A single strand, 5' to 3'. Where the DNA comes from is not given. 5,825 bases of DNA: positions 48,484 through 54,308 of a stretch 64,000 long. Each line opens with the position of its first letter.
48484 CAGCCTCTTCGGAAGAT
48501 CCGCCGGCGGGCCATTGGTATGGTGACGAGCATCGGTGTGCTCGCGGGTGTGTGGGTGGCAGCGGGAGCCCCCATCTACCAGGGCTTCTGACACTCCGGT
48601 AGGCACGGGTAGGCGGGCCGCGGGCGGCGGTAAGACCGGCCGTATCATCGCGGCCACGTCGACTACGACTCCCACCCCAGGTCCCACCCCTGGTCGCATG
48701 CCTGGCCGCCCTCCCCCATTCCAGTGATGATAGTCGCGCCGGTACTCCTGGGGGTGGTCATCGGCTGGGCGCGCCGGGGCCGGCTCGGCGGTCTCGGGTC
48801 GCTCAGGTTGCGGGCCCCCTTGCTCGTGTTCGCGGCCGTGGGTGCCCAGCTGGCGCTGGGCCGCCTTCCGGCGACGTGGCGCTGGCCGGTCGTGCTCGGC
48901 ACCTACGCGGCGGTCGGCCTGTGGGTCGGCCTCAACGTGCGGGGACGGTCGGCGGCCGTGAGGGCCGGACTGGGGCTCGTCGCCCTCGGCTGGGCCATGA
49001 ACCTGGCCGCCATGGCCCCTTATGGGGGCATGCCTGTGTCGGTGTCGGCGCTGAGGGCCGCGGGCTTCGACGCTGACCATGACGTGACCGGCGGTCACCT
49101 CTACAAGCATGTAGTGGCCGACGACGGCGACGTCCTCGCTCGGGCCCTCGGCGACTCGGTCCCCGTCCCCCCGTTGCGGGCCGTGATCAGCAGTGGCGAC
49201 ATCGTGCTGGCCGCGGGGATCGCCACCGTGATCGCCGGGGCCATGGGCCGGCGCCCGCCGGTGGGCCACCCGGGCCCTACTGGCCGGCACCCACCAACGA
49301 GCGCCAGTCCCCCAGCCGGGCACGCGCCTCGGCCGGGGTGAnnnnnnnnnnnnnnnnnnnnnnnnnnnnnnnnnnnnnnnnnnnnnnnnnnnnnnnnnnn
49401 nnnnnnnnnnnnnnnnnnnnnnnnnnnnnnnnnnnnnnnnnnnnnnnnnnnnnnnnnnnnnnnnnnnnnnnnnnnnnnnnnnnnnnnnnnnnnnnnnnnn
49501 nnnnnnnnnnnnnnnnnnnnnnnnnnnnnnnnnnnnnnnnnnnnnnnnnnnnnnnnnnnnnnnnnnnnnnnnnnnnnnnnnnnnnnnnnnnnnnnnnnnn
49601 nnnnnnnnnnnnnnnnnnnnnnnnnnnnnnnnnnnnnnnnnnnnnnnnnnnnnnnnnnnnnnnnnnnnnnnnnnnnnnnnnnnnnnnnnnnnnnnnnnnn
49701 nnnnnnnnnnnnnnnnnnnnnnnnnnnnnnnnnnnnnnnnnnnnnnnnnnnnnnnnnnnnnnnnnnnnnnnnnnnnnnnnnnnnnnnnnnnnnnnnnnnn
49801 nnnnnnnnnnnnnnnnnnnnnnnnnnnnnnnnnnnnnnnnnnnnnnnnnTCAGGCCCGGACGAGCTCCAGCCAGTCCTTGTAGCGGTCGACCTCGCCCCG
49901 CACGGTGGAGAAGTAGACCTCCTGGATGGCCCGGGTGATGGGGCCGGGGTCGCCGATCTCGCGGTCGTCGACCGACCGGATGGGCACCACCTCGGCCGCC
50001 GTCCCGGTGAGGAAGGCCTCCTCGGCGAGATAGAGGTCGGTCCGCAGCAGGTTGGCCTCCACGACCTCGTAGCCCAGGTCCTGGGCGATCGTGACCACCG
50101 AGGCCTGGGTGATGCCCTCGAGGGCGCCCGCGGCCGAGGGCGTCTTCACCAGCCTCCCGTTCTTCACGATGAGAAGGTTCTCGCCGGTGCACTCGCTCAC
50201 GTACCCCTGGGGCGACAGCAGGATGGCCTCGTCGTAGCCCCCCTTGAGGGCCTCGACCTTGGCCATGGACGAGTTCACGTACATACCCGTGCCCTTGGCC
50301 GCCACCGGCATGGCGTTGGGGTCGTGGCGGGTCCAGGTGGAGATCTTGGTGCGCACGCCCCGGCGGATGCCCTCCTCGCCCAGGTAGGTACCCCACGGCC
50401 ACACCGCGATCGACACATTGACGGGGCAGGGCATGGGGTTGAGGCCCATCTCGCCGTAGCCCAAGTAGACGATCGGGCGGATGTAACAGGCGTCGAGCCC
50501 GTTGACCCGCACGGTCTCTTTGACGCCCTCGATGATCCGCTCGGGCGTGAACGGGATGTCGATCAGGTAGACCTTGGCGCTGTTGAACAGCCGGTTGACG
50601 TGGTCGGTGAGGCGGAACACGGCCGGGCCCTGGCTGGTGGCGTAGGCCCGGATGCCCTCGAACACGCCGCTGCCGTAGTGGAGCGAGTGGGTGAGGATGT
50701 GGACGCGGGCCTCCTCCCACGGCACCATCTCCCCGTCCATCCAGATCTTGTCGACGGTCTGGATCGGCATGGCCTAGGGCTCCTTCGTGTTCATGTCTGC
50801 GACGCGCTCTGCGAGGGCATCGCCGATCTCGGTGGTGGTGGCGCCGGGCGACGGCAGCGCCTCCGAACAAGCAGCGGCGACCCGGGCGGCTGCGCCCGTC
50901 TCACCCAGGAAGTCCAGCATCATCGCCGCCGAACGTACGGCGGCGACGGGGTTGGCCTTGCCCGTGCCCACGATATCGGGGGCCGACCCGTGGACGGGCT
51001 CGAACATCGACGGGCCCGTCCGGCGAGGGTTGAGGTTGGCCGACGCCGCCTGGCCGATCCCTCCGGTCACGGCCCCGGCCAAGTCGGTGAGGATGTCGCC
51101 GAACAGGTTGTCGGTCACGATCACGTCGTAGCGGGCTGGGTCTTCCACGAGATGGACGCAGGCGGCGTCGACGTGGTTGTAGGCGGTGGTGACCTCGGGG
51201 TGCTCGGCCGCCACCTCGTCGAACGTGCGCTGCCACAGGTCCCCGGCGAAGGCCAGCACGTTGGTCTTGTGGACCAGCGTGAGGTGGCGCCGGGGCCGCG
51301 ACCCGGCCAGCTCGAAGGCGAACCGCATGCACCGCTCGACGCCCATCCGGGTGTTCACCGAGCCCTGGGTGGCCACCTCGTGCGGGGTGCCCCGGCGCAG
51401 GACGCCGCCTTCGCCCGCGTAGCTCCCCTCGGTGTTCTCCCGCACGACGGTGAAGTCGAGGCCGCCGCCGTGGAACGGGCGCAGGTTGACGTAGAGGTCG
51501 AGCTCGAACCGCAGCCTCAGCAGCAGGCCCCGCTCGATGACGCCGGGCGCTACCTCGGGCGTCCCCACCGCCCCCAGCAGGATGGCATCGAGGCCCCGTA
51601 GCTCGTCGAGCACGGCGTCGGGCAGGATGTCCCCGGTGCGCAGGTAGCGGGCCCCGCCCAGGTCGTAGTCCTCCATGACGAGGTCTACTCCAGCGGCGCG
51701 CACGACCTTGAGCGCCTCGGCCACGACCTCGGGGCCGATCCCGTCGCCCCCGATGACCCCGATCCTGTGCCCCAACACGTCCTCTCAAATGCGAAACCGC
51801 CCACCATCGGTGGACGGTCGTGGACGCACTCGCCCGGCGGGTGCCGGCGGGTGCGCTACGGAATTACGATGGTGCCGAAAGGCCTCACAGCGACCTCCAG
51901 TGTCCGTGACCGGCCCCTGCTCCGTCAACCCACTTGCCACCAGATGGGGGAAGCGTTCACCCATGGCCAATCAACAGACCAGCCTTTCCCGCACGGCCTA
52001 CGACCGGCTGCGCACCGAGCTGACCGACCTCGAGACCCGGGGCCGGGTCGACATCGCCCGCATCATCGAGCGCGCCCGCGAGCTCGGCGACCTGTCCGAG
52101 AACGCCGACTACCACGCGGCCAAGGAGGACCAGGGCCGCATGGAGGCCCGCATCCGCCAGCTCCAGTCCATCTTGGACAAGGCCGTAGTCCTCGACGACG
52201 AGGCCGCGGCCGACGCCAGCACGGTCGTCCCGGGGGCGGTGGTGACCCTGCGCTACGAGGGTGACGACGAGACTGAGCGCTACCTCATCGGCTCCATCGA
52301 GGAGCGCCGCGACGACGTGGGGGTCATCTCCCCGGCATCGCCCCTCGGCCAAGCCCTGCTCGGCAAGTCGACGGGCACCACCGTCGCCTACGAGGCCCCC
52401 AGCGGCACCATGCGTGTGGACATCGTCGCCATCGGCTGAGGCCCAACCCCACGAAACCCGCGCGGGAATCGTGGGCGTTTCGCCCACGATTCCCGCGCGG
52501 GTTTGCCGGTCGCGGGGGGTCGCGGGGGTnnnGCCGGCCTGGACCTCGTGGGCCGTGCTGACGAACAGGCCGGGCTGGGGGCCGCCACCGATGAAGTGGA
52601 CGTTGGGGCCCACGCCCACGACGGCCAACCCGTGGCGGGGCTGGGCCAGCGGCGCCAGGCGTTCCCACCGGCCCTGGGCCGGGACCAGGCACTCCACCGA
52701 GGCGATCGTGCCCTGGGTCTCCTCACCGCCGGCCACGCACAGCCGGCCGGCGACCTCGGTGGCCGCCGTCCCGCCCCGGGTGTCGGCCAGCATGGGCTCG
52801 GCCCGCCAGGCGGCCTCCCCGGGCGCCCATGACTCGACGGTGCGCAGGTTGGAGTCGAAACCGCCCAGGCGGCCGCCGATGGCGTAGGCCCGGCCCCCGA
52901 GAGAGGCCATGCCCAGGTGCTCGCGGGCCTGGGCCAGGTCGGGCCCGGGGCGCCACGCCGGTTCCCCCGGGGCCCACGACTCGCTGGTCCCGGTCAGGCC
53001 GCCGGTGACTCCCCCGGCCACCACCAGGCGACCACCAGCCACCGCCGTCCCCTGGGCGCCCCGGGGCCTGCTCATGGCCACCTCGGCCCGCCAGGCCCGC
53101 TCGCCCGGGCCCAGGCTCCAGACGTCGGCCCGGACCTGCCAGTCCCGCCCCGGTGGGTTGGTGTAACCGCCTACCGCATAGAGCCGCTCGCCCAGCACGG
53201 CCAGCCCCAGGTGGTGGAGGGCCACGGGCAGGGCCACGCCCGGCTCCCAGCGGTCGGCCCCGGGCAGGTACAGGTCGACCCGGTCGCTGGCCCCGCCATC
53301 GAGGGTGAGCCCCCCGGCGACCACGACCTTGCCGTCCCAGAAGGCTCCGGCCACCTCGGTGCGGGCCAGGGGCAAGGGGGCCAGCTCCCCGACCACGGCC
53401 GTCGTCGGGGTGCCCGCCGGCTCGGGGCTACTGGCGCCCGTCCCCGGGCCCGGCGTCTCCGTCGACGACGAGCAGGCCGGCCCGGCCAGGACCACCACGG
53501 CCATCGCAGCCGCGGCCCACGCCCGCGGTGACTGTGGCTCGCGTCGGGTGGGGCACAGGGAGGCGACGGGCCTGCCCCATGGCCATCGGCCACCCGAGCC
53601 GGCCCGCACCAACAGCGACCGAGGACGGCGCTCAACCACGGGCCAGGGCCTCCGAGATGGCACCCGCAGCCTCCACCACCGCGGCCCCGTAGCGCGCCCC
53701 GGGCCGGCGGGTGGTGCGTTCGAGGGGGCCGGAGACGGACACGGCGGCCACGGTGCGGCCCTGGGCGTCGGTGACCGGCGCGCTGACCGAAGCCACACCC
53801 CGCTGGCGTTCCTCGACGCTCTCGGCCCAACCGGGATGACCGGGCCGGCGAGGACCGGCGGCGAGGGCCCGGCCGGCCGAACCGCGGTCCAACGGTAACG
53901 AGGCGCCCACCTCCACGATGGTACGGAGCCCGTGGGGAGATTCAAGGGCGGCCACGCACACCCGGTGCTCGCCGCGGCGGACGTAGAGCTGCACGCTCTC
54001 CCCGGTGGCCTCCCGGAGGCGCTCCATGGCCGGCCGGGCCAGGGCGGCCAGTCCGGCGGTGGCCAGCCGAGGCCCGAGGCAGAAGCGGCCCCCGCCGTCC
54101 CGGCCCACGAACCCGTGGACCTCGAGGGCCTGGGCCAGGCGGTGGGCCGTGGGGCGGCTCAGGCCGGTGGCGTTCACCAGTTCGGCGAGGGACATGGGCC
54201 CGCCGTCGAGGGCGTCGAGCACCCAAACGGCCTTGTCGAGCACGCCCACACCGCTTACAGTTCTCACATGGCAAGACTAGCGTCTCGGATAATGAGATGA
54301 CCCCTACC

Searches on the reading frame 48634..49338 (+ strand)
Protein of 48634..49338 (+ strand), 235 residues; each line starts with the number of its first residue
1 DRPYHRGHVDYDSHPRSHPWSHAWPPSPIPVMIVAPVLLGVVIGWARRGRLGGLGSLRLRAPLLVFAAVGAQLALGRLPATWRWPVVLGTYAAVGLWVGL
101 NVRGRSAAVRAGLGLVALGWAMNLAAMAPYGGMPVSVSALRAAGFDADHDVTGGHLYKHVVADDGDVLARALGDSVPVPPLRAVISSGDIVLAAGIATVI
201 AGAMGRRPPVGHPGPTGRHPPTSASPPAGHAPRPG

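Call 15: search_protein_families(library=pfam, proteins=[window:48634-49338:+], max_evalue=0.001)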
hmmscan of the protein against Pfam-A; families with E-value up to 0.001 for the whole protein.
window:48634-49338:+ (235 aa): 1 family
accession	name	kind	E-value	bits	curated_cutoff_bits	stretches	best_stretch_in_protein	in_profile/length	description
PF17248.7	DUF5317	-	2.6e-13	50.7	25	1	59-200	4-150/151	Family of unknown function (DUF5317)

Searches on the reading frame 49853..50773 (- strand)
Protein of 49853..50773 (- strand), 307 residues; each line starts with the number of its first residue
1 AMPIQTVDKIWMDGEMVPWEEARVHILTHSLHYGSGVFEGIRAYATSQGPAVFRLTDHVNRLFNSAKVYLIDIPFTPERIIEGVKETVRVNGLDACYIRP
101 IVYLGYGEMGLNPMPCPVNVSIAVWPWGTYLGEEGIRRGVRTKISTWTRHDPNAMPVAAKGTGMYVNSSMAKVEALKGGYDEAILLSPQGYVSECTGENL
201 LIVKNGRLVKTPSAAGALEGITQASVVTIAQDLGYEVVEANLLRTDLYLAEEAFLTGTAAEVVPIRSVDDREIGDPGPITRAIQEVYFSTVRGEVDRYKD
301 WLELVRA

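Call 15: search_protein_families(library=pfam, proteins=[window:49853-50773:-], max_evalue=0.001)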
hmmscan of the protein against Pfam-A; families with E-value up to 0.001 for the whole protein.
window:49853-50773:- (307 aa): 1 family
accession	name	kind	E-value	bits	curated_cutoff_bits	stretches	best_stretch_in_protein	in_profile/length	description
PF01063.24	Aminotran_4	-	9.5e-46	156.9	28.5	1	36-268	1-223/223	Amino-transferase class IV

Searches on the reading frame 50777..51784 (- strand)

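Call 60: search_protein_families(library=pfam, proteins=[window:50777-51784:-], max_evalue=0.001)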
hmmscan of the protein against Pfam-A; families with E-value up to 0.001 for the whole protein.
window:50777-51784:- (336 aa): 1 family
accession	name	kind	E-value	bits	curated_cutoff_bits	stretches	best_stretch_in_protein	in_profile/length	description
PF00180.25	Iso_dh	-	2.5e-85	287.3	27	1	8-324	2-336/348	Isocitrate/isopropylmalate dehydrogenase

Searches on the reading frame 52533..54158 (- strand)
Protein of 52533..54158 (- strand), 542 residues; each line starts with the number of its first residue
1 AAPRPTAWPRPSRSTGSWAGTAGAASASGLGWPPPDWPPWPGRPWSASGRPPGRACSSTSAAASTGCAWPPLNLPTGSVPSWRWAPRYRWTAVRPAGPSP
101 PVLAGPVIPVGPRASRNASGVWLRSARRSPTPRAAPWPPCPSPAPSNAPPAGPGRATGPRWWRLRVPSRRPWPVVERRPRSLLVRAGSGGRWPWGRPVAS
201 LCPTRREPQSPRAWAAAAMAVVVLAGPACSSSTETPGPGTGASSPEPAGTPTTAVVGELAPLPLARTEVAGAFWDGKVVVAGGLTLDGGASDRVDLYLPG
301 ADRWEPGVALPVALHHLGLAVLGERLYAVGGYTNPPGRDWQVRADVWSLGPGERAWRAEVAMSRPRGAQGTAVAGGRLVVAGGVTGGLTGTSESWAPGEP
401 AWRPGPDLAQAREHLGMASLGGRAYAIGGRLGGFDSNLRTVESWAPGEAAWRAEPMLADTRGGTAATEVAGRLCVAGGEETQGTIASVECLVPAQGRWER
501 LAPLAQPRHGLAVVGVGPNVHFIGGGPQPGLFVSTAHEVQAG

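Call 60: search_protein_families(library=pfam, proteins=[window:52533-54158:-], max_evalue=0.001)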
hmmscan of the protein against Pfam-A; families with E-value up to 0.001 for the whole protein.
window:52533-54158:- (542 aa): 6 families
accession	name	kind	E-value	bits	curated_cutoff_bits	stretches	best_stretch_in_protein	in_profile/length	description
PF01344.31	Kelch_1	-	2.2e-21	75.5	20.1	0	412-453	2-41/46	Kelch motif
PF13964.12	Kelch_6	-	2.4e-14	53.2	25.3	0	318-357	6-41/50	Kelch motif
PF07646.21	Kelch_2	-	6e-14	51.6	21.3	0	461-504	2-47/48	Kelch motif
PF24681.1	Kelch_KLHDC2_KLHL20_DRC7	-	4.1e-10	39.8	50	1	320-525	5-221/221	KLHDC2/KLHL20/DRC7 Kelch-repeats domain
PF13418.12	Kelch_4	-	2.3e-07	31.1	21.6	0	461-504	2-47/49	Galactose oxidase, central domain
PF25210.1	Kelch_FKB95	-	8.4e-05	22.8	70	0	315-386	34-100/268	FKB95, Kelch-repeats domain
